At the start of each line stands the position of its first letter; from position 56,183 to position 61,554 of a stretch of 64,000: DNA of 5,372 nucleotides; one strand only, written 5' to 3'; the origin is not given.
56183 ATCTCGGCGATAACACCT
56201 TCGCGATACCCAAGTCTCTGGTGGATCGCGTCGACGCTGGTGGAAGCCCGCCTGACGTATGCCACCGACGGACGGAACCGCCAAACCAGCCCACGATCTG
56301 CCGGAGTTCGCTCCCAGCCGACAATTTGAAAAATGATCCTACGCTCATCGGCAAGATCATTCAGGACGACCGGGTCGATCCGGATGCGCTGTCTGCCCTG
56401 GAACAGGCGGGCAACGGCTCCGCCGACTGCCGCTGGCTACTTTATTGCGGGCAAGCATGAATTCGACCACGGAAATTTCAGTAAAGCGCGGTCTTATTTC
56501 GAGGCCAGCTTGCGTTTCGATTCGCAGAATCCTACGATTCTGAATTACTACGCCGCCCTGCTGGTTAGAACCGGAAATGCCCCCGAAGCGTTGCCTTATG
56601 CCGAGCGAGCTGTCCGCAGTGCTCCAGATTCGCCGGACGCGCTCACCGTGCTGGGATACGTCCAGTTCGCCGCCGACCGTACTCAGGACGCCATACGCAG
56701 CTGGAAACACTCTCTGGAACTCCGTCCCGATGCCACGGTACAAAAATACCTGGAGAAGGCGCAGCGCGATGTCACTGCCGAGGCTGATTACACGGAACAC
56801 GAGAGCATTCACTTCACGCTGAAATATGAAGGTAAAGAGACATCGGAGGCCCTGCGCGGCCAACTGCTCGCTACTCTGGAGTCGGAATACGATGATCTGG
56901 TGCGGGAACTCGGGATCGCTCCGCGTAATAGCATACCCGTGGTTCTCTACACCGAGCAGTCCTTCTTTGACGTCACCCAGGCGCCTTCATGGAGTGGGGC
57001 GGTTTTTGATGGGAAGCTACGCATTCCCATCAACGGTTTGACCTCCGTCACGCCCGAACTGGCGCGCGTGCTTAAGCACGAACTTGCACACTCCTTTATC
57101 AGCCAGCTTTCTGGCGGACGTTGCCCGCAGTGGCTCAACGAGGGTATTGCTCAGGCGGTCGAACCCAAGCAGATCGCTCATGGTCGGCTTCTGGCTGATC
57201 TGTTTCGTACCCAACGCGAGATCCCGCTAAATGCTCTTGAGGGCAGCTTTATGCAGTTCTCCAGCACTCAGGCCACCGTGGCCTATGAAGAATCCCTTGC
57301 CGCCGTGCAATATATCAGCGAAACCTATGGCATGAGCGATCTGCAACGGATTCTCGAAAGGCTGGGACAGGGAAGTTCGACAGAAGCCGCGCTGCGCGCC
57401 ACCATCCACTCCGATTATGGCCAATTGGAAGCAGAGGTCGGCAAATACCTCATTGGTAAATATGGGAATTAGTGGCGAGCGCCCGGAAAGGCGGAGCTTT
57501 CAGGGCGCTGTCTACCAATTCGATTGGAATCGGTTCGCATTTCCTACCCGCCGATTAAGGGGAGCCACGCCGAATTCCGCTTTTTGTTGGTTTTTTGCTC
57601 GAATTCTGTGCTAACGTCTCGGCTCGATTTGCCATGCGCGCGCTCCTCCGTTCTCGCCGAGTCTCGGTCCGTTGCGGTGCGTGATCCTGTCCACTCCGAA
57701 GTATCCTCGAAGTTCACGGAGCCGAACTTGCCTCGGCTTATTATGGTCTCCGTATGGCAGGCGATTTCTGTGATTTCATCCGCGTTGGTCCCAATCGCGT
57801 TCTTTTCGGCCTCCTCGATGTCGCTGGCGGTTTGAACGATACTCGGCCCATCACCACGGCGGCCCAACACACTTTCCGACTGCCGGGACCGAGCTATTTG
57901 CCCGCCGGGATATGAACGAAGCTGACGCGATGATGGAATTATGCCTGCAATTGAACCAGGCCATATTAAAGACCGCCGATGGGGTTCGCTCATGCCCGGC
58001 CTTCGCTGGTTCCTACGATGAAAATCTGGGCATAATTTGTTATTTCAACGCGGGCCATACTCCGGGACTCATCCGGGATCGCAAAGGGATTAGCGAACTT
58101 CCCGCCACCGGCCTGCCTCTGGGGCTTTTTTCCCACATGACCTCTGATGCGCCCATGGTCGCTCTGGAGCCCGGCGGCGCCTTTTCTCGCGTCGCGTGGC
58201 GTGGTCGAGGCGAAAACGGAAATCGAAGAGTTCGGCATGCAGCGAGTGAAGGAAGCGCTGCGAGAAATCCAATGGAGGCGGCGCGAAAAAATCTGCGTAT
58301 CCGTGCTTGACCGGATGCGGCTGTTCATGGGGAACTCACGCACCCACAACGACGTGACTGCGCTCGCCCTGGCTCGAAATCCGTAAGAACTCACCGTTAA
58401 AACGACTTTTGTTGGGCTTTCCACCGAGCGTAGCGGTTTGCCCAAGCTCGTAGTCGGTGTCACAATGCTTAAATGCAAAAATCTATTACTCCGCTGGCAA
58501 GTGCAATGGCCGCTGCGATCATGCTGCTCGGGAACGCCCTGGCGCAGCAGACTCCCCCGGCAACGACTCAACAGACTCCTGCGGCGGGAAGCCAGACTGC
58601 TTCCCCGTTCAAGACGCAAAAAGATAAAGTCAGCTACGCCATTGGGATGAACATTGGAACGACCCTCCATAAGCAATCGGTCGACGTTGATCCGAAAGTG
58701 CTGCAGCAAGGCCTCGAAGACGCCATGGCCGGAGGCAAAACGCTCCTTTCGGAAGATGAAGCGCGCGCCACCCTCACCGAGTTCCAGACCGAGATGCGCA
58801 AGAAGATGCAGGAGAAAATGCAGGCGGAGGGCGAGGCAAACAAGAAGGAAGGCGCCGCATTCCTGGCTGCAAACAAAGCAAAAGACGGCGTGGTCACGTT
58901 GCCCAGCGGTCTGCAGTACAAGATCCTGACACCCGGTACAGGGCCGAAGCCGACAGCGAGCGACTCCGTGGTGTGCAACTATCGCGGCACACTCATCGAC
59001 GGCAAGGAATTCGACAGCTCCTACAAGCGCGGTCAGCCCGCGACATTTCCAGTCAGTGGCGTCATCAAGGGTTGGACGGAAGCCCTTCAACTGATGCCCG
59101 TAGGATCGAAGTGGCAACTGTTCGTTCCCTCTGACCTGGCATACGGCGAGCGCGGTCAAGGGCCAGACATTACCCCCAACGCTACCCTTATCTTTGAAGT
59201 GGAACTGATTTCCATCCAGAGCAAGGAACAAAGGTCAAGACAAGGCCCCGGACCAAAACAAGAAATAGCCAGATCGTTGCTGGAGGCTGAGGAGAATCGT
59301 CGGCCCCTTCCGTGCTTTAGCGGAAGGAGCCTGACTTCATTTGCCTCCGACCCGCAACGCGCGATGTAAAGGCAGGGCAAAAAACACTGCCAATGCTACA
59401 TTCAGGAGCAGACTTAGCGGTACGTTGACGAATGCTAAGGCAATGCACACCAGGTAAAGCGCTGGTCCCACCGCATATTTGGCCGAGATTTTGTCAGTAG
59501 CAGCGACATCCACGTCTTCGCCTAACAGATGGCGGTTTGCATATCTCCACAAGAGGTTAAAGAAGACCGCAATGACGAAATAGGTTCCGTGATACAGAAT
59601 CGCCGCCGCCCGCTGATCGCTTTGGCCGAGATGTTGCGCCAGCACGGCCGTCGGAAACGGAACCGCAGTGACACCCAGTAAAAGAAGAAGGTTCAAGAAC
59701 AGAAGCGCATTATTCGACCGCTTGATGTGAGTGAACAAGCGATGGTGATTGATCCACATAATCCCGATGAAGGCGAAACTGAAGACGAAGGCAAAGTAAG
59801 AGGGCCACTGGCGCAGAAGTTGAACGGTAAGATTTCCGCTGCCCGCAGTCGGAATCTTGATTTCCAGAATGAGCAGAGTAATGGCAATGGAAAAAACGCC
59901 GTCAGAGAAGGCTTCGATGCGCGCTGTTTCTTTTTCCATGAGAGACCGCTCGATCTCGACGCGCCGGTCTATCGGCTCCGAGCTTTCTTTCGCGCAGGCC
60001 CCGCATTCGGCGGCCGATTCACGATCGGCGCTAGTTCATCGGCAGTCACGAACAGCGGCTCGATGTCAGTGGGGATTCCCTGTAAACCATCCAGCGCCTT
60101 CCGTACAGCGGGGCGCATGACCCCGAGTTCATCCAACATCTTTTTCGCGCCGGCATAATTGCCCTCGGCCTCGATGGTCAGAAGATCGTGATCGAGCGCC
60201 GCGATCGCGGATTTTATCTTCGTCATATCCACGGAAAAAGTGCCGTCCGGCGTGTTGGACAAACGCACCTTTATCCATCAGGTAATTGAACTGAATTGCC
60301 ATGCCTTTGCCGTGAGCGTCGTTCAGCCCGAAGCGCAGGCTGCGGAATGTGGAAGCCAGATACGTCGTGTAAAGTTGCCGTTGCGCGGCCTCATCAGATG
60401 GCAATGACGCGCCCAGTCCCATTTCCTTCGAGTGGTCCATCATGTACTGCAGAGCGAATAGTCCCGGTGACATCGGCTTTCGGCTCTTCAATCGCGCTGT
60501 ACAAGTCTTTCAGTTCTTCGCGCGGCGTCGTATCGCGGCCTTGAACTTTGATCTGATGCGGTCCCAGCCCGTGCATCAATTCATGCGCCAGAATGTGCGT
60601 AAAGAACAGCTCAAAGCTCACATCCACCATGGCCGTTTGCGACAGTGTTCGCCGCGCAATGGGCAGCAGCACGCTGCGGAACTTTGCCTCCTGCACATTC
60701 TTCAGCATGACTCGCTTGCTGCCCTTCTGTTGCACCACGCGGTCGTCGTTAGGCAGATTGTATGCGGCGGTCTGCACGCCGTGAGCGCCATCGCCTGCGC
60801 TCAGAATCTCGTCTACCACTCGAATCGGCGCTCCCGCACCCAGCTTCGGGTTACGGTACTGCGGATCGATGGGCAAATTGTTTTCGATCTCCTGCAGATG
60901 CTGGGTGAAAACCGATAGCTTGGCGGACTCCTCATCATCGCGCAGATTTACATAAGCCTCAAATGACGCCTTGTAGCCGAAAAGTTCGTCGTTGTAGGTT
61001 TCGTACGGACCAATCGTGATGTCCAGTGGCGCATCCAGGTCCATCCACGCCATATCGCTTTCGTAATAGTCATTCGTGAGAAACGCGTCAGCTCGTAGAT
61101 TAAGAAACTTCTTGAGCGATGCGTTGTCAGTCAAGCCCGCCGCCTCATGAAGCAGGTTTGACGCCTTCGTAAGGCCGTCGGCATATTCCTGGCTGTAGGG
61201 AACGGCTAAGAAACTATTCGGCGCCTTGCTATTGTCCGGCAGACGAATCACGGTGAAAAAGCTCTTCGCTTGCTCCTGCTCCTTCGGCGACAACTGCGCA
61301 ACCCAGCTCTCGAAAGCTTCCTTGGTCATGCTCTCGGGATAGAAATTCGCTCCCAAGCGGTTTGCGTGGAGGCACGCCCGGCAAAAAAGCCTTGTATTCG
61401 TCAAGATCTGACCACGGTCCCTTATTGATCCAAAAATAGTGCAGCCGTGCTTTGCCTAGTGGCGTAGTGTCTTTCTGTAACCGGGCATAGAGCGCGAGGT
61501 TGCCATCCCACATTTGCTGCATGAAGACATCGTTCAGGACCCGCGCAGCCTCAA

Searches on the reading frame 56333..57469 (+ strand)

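Call 57: search_protein_families(library=pfam, proteins=[window:56333-57469:+], max_evalue=0.0001)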
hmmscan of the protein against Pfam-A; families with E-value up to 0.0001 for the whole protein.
window:56333-57469:+ (379 aa): 9 families
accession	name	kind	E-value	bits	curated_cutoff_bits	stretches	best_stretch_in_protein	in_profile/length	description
PF13432.12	TPR_16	-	4.2e-16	59.5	32.7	2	40-101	4-65/65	Tetratricopeptide repeat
PF13485.12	Peptidase_MA_2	-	2.4e-15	57.3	32.4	1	191-369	11-195/201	Peptidase MA superfamily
PF07719.23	TPR_2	-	7.8e-12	44.8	27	0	33-66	1-34/34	Tetratricopeptide repeat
PF14559.12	TPR_19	-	2.8e-09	37.6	25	1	44-100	2-58/68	Tetratricopeptide repeat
PF13428.12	TPR_14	-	3.7e-09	36.8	23.5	1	69-109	3-43/44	Tetratricopeptide repeat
PF13424.12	TPR_12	-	8.9e-09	35.9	30.1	1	68-132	4-76/77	Tetratricopeptide repeat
PF23914.1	TPR_CcmH_CycH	-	5.3e-07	30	42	1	30-132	47-152/158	Cytochrome c-type biogenesis protein H TPR domain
PF13431.12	TPR_17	-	2.7e-06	27.7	24.4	0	90-121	2-33/34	Tetratricopeptide repeat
PF00515.34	TPR_1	-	4.3e-05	23.6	27.8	0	101-133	1-33/34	Tetratricopeptide repeat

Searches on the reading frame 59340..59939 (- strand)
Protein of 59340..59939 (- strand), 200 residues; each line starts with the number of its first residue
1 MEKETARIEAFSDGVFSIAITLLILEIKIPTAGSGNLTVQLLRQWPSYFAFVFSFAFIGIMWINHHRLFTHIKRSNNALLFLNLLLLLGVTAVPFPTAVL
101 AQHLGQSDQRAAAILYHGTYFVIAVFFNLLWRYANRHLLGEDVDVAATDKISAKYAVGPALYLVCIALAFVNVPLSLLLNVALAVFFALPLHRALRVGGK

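Call 57: search_protein_families(library=pfam, proteins=[window:59340-59939:-], max_evalue=0.0001)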
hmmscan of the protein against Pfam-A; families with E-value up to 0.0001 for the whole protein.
window:59340-59939:- (200 aa): 1 family
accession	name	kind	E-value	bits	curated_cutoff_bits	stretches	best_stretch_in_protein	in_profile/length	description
PF06736.16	TMEM175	-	9.7e-30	103.4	25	1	7-94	1-88/88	Endosomal/lysosomal potassium channel TMEM175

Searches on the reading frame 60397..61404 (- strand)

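Call 57: search_protein_families(library=pfam, proteins=[window:60397-61404:-], max_evalue=0.0001)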
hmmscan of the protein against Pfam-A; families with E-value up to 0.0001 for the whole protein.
window:60397-61404:- (336 aa): 1 family
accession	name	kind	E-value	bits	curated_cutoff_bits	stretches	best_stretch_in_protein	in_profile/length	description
PF03571.21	Peptidase_M49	-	5.6e-15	55.2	21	1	73-281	100-306/548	Peptidase family M49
